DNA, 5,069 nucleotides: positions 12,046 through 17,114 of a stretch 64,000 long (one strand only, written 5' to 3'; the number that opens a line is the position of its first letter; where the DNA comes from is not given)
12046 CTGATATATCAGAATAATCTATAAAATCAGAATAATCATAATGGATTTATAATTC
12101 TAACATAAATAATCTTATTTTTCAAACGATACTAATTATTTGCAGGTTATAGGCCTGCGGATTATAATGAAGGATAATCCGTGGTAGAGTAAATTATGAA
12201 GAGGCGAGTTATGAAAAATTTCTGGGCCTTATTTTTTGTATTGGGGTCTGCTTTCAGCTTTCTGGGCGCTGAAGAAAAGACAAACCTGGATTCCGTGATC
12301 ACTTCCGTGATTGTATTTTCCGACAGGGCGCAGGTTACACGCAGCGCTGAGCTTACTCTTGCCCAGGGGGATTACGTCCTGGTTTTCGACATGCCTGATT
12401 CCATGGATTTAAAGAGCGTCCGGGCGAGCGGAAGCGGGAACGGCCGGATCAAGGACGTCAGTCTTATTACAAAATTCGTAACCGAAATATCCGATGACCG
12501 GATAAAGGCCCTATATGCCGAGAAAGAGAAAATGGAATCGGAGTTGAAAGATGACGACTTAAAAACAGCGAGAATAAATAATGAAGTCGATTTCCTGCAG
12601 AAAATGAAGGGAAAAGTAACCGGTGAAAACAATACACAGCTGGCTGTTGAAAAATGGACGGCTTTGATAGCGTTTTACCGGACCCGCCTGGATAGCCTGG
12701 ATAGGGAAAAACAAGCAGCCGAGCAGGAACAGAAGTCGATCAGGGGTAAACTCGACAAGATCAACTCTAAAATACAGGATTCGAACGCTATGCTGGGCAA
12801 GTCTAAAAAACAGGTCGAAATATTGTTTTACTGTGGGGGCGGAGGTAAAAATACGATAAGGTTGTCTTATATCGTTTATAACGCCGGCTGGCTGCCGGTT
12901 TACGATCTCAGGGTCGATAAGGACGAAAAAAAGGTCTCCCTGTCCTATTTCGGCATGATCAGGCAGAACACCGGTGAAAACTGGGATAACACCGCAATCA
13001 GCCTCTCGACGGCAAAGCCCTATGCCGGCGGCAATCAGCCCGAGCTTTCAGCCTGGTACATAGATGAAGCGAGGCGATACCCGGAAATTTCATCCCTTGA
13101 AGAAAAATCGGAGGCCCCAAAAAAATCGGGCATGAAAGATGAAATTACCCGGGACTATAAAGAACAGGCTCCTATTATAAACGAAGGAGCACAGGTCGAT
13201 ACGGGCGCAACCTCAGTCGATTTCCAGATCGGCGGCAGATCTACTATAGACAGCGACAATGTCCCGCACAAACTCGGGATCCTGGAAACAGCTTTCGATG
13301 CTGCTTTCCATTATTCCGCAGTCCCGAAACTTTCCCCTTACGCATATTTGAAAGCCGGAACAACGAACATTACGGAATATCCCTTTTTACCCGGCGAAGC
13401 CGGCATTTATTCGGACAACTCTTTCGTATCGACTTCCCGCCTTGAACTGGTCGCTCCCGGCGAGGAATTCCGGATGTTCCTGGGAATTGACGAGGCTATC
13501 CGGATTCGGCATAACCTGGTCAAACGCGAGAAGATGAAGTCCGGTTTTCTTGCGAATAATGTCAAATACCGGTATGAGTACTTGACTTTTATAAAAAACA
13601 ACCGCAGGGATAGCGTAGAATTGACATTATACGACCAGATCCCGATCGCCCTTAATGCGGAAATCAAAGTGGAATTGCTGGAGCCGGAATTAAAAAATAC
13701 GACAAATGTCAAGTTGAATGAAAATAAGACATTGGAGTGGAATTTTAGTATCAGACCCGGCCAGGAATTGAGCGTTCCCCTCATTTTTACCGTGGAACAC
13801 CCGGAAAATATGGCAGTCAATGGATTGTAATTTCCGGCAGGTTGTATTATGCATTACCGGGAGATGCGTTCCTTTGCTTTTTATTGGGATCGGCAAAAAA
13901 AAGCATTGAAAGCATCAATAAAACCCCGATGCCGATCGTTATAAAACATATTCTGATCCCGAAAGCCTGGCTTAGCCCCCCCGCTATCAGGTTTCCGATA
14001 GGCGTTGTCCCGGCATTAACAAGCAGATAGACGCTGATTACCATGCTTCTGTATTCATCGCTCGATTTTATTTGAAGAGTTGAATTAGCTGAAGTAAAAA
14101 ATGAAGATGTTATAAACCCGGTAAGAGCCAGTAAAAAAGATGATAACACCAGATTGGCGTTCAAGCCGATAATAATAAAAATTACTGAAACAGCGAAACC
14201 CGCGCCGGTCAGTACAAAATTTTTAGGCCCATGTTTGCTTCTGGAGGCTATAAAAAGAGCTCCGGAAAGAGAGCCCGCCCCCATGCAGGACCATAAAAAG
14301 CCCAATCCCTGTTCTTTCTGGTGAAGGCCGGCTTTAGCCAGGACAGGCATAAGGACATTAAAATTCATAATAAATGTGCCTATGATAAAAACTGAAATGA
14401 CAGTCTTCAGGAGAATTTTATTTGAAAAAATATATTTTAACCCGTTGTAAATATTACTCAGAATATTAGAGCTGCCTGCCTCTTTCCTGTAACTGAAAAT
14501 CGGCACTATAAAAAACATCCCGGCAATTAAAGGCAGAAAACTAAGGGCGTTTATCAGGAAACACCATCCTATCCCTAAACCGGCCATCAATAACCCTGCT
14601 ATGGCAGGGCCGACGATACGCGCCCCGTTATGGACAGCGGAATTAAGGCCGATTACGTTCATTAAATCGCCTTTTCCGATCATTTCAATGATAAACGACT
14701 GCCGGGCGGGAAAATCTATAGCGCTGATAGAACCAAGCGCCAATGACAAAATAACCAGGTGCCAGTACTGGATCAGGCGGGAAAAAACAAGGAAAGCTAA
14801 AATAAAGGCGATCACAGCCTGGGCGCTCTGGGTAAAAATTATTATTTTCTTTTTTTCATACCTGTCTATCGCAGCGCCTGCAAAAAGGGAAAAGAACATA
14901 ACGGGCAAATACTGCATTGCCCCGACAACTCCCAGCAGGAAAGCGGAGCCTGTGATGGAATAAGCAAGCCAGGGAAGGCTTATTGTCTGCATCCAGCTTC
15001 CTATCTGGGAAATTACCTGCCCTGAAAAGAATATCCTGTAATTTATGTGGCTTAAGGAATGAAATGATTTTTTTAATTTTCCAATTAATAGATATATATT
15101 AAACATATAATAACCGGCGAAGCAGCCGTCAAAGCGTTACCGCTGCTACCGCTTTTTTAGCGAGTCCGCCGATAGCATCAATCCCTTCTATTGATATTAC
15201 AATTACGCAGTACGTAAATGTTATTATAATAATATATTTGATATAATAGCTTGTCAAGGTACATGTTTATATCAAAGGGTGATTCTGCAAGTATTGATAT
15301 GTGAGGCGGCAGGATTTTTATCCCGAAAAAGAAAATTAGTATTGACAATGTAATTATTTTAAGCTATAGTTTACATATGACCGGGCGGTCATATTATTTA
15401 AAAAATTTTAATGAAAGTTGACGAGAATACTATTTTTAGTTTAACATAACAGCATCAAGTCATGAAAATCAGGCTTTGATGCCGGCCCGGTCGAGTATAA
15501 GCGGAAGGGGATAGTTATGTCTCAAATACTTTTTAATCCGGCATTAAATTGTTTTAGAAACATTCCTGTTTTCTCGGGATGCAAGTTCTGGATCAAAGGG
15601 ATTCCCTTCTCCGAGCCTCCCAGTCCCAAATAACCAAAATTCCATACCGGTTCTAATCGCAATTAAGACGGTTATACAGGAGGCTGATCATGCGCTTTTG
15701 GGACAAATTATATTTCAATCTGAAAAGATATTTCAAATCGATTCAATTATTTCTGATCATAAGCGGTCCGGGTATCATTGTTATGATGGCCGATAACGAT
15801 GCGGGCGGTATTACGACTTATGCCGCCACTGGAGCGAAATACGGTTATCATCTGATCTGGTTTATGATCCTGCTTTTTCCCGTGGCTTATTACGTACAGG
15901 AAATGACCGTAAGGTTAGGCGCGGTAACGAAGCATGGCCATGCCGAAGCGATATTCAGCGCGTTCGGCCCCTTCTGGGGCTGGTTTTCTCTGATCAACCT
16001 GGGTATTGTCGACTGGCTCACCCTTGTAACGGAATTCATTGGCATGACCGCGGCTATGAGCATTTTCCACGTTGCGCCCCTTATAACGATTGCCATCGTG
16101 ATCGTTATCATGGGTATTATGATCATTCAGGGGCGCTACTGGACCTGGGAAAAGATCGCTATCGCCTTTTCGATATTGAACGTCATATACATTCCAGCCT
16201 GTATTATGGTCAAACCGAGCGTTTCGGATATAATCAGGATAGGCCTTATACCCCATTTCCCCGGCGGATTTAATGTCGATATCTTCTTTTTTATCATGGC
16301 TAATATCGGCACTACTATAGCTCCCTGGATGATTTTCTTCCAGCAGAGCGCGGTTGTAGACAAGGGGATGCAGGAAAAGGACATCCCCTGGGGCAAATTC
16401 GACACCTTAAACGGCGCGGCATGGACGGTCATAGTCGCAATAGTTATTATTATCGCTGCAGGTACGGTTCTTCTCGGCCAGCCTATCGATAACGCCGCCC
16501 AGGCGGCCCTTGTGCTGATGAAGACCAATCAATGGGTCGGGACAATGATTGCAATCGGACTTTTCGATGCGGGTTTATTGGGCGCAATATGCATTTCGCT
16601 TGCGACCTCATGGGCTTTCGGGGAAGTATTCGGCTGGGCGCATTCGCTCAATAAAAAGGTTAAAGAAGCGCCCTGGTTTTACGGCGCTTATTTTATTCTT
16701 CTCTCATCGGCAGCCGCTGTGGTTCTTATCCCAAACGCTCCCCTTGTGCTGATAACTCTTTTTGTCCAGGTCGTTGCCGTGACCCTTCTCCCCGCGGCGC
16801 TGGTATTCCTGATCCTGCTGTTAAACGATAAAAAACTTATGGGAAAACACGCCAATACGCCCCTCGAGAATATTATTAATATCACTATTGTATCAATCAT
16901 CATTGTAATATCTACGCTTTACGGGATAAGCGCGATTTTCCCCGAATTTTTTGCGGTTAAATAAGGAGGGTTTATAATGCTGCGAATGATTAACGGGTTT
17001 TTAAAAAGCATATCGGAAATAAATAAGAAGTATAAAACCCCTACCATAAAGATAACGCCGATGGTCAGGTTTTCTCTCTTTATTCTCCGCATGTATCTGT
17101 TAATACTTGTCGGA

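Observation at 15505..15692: Candidate Mg2+-sensing leader peptide whose EPP codons are the anti-Shine-Dalgarno of the Nramp gene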

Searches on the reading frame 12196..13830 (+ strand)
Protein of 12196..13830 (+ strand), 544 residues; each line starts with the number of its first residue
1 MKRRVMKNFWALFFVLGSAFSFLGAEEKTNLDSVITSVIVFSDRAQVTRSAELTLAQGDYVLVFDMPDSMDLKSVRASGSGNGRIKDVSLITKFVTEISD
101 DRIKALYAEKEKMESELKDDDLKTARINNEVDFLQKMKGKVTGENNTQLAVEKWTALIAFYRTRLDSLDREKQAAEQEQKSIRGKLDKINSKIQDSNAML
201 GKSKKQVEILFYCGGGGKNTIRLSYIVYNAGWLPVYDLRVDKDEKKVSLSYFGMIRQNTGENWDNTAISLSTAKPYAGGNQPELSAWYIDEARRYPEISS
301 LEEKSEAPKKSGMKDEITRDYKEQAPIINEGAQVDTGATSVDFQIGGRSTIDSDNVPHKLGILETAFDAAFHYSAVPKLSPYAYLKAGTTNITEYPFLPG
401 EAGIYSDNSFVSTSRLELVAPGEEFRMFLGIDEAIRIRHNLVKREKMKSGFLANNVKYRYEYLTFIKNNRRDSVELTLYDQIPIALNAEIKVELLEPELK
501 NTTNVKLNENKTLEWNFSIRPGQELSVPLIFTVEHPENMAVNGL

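Call 6: search_protein_families(library=pfam, proteins=[window:12196-13830:+], max_evalue=0.01)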
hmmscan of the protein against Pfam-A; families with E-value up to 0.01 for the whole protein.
window:12196-13830:+ (544 aa): 3 families
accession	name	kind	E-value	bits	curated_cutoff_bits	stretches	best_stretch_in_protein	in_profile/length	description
PF13598.12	DUF4139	-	2.4e-55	187.9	31.8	1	221-537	1-205/205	Domain of unknown function (DUF4139)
PF13600.11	DUF4140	-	5.6e-17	62.4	27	1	38-134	1-98/98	N-terminal domain of unknown function (DUF4140)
PF05701.16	WEMBL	-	0.0045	16.2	35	1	108-210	219-319/562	Weak chloroplast movement under blue light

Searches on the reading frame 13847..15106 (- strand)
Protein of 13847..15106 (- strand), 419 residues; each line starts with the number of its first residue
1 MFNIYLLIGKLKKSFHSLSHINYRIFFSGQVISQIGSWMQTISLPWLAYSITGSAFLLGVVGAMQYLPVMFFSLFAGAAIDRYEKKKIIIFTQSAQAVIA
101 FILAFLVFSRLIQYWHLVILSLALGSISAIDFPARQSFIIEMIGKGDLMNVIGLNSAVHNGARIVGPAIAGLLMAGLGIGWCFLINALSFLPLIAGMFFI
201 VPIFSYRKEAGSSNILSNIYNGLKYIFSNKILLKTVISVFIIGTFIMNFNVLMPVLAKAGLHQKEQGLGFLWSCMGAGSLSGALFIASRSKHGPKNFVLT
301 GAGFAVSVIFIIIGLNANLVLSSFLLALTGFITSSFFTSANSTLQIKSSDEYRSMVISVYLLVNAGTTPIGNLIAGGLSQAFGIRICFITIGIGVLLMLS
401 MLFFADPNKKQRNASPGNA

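Call 6: search_protein_families(library=pfam, proteins=[window:13847-15106:-], max_evalue=0.01)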
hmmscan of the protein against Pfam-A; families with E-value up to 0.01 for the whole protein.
window:13847-15106:- (419 aa): 2 families
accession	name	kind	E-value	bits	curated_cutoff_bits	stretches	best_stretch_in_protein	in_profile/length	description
PF05977.19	MFS_3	-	3.3e-51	174.8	27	1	15-405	4-394/524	Transmembrane secretion effector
PF07690.21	MFS_1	-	2.9e-41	142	33.4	2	27-364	2-339/347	Major Facilitator Superfamily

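Call 7: search_protein_families(library=ncbifam, proteins=[window:13847-15106:-], max_evalue=0.01)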
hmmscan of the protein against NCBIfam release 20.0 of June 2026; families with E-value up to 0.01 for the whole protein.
window:13847-15106:- (419 aa): 12 families
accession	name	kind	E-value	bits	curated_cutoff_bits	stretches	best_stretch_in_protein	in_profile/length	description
TIGR00900.1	2A0121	subfamily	1.4e-56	192.4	319.6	1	23-383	1-364/364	H+ Antiporter protein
NF007792.0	PRK10489.1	equivalog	1.8e-33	116.2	324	1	20-405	16-398/419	enterobactin transporter EntS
NF052575.1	MFS_efflux_Tap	equivalog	5e-27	94.9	625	1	28-399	11-388/401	multidrug efflux MFS transporter Tap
NF012178.0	tet_MFS_V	exception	1.4e-21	77.2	640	1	22-405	9-397/409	tetracycline efflux MFS transporter Tet(V)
NF000246.1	macrolide_MefC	exception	3.5e-19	69.2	870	1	23-408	10-397/407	macrolide efflux MFS transporter Mef(C)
NF006386.0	PRK08633.1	equivalog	1e-12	46.7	1221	1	51-365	42-368/1147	acyl-[ACP]--phospholipid O-acyltransferase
NF000051.1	macrolide_MefB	exception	6.4e-12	45.1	800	1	23-396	11-386/409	macrolide efflux MFS transporter Mef(B)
TIGR00880.1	2_A_01_02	superfamily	1e-11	45.1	131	1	69-202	11-139/141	multidrug resistance protein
NF000245.1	macrolide_MefA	exception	1.5e-10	40.7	675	1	23-396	11-387/405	macrolide efflux MFS transporter Mef(A)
NF000154.1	macrolide_MefEN2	exception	4.8e-08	32.7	800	1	28-398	13-384/401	macrolide efflux MFS transporter Mef(En2)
NF000049.1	tet_MFS_40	exception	0.0042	16.3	800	1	79-204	279-401/406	tetracycline efflux MFS transporter Tet(40)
TIGR00893.1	2A0114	subfamily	0.005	15.8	395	1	298-412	61-175/399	D-galactonate transporter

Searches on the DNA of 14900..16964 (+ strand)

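Call 3: search_rna_families(source=window, start=14900, end=16000, threshold=evalue, max_evalue=10, show_alignments=3)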
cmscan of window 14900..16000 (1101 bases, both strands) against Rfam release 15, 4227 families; matches with E-value up to 10: 5.
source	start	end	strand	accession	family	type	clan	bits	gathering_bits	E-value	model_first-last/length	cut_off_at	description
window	15076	15286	-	RF02090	DAOA-AS1_1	Gene; lncRNA;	-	21.6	50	4.2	1-201/201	no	DAOA antisense RNA 1 conserved region 1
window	15010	15085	-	RF02107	DLEU2_3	Gene; lncRNA;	-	20.4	60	2.9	1-76/76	no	Deleted in lymphocytic leukemia 2 conserved region 3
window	15692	15765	-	RF01600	snoR25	Gene; snRNA; snoRNA; CD-box;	-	18.8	50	8.9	1-70/70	no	small nucleolar RNA snoR25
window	14947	14981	+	RF01423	snoR117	Gene; snRNA; snoRNA; CD-box;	-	18.6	42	0.6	1-80/80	no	small nucleolar RNA snoR117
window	15170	15285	-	RF02842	RefA1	Gene; sRNA;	-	16.9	94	0.63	1-222/222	no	Enterococcus sRNA A1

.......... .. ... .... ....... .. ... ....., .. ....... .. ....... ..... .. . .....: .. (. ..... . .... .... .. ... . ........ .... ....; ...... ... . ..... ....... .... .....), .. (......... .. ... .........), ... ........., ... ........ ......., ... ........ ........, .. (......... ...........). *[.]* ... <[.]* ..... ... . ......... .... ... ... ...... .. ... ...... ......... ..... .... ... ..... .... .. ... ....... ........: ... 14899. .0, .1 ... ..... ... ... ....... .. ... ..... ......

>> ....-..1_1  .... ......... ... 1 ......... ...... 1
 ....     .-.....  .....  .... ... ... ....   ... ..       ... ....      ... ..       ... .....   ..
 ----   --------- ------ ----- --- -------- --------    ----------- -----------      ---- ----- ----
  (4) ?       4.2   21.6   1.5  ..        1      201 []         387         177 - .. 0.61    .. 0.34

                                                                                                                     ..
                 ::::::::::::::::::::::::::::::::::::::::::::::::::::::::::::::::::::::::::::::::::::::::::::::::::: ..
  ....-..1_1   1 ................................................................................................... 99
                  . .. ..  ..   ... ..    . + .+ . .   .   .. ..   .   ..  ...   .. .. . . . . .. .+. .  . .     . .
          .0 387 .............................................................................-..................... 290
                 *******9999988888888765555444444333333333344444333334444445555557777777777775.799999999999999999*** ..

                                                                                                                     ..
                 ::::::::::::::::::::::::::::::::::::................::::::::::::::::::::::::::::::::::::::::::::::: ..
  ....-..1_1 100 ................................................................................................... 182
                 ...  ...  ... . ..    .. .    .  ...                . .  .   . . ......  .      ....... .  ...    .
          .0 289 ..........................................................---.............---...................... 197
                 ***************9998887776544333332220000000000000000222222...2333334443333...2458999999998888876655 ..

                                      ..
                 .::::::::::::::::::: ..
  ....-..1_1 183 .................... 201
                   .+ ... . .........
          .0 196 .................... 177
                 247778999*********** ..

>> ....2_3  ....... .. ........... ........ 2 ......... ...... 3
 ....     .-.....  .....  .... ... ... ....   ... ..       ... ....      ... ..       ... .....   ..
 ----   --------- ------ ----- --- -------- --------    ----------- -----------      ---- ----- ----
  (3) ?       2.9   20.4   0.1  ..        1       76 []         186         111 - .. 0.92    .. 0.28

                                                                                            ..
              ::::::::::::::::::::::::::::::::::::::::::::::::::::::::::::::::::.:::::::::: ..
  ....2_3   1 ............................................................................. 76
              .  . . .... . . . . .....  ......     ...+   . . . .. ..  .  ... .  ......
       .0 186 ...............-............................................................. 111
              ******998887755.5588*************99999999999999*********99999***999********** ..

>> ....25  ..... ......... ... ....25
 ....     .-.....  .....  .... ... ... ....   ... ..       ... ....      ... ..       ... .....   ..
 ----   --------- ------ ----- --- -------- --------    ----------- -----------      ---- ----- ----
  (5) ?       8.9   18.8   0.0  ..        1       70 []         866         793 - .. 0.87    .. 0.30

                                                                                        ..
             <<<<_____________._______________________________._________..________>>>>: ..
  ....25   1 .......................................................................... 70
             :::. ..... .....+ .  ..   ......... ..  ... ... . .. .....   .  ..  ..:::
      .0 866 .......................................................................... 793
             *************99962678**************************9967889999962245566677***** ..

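Call 92: search_rna_families(sources=[L020, L021, L022, L023, L033], threshold=gathering)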
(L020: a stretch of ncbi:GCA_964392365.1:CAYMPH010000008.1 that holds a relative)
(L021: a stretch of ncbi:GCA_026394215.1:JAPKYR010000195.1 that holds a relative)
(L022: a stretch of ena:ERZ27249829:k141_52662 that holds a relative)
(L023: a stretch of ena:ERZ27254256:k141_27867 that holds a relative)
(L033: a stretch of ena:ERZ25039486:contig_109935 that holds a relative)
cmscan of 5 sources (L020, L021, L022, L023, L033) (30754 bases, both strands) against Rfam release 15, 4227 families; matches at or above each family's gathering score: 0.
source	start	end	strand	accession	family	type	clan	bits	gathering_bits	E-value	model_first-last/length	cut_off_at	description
